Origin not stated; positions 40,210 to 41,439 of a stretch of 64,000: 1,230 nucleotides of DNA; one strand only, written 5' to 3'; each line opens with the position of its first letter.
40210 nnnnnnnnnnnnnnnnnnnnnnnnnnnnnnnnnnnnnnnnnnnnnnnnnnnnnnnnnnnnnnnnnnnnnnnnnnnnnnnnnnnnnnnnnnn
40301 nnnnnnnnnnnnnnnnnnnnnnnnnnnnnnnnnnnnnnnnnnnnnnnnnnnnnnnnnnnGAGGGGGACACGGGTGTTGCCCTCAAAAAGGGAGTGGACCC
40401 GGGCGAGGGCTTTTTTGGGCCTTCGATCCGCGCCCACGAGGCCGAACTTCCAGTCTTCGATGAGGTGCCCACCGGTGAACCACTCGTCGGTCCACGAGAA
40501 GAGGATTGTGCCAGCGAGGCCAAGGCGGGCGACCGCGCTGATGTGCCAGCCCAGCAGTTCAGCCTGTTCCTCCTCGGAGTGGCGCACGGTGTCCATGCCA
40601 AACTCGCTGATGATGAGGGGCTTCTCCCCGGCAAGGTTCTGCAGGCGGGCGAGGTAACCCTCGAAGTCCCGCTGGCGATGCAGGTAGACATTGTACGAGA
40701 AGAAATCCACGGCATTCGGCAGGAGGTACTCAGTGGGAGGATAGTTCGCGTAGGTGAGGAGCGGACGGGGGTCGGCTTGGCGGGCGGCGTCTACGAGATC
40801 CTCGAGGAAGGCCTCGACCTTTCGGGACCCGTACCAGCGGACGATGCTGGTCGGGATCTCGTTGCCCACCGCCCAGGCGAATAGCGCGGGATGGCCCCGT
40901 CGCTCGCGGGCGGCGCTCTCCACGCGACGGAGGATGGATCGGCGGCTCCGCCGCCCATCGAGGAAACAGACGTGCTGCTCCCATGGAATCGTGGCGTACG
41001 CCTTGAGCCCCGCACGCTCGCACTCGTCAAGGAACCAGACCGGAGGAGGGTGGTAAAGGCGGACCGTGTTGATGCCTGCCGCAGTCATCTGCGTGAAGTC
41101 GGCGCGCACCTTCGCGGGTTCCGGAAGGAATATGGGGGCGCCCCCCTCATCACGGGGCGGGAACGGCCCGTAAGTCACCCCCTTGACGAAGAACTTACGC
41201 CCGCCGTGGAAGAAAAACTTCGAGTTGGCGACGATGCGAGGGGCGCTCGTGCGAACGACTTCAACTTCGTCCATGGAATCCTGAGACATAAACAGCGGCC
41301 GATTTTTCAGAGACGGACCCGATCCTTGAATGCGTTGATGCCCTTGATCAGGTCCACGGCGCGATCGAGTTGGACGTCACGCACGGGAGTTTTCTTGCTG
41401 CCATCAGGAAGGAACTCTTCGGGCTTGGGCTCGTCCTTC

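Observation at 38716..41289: Glycoside hydrolase (clan GH-A) fused to a membrane GT2; hydrolase and transferase in one polypeptide upstream of the synthase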

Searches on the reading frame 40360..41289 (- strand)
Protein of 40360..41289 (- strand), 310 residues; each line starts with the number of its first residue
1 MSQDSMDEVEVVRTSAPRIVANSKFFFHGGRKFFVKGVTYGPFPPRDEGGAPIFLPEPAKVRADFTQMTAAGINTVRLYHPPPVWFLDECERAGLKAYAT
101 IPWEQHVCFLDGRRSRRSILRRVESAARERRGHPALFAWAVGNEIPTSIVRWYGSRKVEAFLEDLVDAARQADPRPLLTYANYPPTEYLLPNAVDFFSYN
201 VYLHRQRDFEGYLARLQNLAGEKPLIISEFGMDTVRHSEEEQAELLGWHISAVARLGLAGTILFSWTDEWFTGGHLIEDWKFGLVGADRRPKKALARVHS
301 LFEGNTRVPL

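Call 18: search_protein_representatives(protein=window:40360-41289:-)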
Query: 310 residues. Proteins with E-value up to 0.001 (for the whole library): 2985; up to 1e-10: 1420; up to 1e-30: 442. The best 150 are listed.
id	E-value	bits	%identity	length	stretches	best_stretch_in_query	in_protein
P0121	2.0e-108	378.9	57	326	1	14-298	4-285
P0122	1.4e-97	343.2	54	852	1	18-299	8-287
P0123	5.7e-95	334.6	51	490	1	14-302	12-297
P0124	9.7e-93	327.3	51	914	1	15-301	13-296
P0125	1.1e-92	327.1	52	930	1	14-308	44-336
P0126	1.1e-91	323.8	56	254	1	19-267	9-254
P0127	5.5e-91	321.5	52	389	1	15-308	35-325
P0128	3.9e-90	318.7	51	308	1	17-298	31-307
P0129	8.5e-90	317.6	49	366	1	17-309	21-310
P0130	2.4e-87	309.6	48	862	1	13-305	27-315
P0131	1.6e-86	306.9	49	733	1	24-300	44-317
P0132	1.6e-85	303.6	49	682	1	13-304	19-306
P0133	1.9e-85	303.3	51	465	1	16-301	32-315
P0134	8.7e-85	301.2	48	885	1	20-301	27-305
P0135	2.9e-84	299.5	49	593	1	16-302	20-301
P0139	5.0e-81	288.8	48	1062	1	16-302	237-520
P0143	3.0e-80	286.2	49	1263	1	23-302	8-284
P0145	1.1e-79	284.4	48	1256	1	17-303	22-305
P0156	4.4e-76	272.6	46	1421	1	9-302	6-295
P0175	1.9e-71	257.4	44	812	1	16-298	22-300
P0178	6.8e-71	255.5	42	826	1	18-307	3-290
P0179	7.1e-71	255.5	50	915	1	70-301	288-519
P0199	1.2e-67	244.8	42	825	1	21-300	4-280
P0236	2.0e-58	214.5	40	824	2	21-295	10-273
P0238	5.7e-58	213.1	40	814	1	17-300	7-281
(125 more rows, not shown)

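Call 21: search_solved_structures(query=window:40360-41289:-, max_evalue=10, show_alignments=5)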
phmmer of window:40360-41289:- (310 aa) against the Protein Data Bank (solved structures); distinct sequences matched with E-value up to 10: 71 (the best 60 are shown).
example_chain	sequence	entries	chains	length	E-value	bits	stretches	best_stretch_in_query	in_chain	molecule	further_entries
6d1p_A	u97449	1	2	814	1.6e-07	34.1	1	33-175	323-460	Glycosyl hydrolases family 2, sugar binding domain protein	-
6d7j_A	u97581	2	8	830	2.3e-07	33.6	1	26-178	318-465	Beta-Glucuronidase | Glycosyl hydrolase family 2, TIM barrel domain protein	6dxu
6mvf_A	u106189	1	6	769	5.5e-07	32.3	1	70-204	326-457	Beta-galactosidase/beta-glucuronidase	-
6mvg_A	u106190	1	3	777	6.4e-07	32.1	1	23-202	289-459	beta-glucuronidase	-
6d8g_A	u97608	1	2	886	3.9e-06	29.6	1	24-234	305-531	Glycosyl hydrolases family 2, sugar binding domain protein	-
5uj6_A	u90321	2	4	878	1.1e-05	28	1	25-234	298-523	Glycosyl hydrolases family 2, sugar binding domain protein | Beta-galactosidase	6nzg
6d50_A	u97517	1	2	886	1.2e-05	28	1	25-234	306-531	Glycosyl hydrolases family 2, sugar binding domain protein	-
5t98_A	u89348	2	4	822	1.3e-05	27.8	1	60-188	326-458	Glycoside Hydrolase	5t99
9fz9_A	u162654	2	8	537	4.1e-05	26.2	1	20-274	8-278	Glycoside hydrolase family 2 catalytic domain-containing protein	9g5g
2w62_A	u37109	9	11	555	5.2e-05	25.8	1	9-259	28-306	GLYCOLIPID-ANCHORED SURFACE PROTEIN 2 | 1,3-beta-glucanosyltransferase GAS2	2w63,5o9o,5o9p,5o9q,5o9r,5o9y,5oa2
3fn9_A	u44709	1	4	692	7e-05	25.4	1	18-249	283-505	Putative beta-galactosidase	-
3cmg_A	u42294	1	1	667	0.00012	24.7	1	57-240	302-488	Putative beta-galactosidase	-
5z1a_A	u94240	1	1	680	0.00012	24.6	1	57-240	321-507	Putative beta-galactosidase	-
5fih_A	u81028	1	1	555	0.00014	24.5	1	9-259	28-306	1,3-BETA-GLUCANOSYLTRANSFERASE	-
2w61_A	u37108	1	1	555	0.00014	24.5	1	9-259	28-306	GLYCOLIPID-ANCHORED SURFACE PROTEIN 2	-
9g4n_A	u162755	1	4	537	0.00028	23.5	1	20-274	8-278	Glycoside hydrolase family 2 catalytic domain-containing protein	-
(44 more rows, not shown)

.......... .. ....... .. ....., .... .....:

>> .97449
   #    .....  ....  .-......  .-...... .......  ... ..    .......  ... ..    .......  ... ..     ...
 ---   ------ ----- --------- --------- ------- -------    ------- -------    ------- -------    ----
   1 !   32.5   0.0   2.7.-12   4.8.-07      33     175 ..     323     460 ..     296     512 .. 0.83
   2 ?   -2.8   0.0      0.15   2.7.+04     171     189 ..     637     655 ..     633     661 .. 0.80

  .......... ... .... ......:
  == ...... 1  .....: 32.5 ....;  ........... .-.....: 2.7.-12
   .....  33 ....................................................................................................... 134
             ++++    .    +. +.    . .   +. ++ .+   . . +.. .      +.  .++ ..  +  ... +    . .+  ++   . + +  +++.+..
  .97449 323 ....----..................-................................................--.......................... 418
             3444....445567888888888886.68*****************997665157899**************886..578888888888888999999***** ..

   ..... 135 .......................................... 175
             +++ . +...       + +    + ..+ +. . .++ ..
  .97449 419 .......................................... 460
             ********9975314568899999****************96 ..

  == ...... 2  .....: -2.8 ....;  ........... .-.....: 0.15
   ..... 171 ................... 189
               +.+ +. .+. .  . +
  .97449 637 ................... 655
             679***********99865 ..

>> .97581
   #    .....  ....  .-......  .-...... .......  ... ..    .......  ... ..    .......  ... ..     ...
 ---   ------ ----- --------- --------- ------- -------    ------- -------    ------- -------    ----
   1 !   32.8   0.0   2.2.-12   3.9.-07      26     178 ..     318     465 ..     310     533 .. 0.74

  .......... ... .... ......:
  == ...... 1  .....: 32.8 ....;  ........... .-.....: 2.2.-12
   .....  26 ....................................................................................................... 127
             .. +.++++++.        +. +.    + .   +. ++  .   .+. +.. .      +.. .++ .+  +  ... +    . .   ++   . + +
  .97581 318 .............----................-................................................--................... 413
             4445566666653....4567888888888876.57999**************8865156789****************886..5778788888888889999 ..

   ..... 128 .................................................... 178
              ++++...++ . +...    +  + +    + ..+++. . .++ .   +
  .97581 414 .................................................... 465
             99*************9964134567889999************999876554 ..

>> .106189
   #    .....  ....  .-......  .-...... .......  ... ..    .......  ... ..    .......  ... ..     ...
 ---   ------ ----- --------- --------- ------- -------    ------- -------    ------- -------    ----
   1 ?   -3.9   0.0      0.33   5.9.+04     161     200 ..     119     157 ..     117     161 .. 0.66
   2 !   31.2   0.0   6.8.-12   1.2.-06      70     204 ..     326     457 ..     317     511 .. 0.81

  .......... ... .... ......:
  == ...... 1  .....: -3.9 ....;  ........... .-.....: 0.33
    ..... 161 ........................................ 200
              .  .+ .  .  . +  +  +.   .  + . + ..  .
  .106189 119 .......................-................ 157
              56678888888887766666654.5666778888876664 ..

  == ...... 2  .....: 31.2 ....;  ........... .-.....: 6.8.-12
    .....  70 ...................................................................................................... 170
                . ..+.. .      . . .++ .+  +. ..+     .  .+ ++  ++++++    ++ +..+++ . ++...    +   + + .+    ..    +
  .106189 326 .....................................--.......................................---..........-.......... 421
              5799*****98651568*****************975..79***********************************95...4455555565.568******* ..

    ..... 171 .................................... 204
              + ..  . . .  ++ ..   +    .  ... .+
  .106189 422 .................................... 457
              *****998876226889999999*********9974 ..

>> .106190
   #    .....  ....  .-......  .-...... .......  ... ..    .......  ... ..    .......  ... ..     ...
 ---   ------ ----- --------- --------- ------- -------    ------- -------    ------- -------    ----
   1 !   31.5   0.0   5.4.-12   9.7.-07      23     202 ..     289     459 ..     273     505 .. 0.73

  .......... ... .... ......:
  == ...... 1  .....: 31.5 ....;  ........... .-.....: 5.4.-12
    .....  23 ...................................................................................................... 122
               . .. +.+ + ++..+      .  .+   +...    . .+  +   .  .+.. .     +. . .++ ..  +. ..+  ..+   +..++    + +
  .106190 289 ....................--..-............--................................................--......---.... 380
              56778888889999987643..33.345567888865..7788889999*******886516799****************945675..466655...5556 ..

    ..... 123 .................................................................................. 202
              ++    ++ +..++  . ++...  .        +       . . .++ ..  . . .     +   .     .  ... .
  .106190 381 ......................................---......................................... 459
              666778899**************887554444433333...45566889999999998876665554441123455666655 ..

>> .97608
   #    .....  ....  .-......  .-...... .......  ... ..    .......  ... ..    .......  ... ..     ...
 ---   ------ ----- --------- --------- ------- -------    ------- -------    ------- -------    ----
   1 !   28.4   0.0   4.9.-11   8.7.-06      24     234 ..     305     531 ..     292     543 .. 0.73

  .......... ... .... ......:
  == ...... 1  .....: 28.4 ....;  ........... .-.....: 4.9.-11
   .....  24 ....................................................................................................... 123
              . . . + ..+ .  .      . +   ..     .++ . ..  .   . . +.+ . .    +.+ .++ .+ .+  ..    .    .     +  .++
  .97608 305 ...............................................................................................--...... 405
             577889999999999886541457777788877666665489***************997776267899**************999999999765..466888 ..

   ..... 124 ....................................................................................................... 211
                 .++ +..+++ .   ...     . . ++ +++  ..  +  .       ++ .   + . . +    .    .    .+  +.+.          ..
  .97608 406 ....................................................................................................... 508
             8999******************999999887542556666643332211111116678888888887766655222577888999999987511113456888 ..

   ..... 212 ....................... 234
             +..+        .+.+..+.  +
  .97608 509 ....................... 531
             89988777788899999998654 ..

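Call 44: list_cluster_members(proteins=[P0124, P0143, P0145, P0156, P0139, P0175, P0178, P0236, P0238, P0199])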
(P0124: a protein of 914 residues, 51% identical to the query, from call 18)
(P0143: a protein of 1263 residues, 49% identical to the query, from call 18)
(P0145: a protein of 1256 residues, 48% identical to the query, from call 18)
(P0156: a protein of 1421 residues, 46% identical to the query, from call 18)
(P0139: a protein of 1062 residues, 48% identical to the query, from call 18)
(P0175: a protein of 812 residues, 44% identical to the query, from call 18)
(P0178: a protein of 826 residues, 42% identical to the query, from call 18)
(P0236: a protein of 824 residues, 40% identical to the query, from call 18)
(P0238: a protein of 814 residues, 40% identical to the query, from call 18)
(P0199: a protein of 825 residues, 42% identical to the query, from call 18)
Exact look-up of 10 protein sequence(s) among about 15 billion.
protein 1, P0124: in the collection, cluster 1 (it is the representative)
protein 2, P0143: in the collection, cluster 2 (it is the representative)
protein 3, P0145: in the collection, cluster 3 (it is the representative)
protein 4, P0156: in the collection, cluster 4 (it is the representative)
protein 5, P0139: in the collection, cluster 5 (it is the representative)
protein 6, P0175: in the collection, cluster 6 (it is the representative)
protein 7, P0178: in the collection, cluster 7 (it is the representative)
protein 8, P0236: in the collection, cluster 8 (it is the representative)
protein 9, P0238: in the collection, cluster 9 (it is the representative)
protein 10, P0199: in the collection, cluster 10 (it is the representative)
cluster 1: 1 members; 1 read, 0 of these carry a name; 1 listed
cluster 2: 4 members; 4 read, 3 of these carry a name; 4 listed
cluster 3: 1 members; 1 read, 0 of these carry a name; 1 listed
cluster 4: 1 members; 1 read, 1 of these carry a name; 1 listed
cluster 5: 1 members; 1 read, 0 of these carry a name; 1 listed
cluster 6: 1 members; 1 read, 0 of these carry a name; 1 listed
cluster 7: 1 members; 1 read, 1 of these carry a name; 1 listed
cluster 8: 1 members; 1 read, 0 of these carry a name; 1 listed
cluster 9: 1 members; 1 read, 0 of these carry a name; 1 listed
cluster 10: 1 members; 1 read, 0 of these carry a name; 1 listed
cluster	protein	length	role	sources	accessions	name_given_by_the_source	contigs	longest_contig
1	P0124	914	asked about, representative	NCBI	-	-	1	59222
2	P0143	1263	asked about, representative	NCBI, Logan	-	-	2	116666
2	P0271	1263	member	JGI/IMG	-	GT2 family glycosyltransferase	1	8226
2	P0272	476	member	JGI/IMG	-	sugar lactone lactonase YvrE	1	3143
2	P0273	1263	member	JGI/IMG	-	GT2 family glycosyltransferase/sugar lactone lactonase YvrE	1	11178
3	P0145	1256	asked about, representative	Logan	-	-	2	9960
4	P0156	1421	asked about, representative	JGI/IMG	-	O-antigen biosynthesis protein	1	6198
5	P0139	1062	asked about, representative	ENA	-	-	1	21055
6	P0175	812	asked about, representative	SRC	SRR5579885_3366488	-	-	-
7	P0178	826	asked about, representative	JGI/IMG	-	glycosyltransferase involved in cell wall biosynthesis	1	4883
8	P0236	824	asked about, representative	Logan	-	-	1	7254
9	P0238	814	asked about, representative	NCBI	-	-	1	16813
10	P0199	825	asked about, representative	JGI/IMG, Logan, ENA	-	-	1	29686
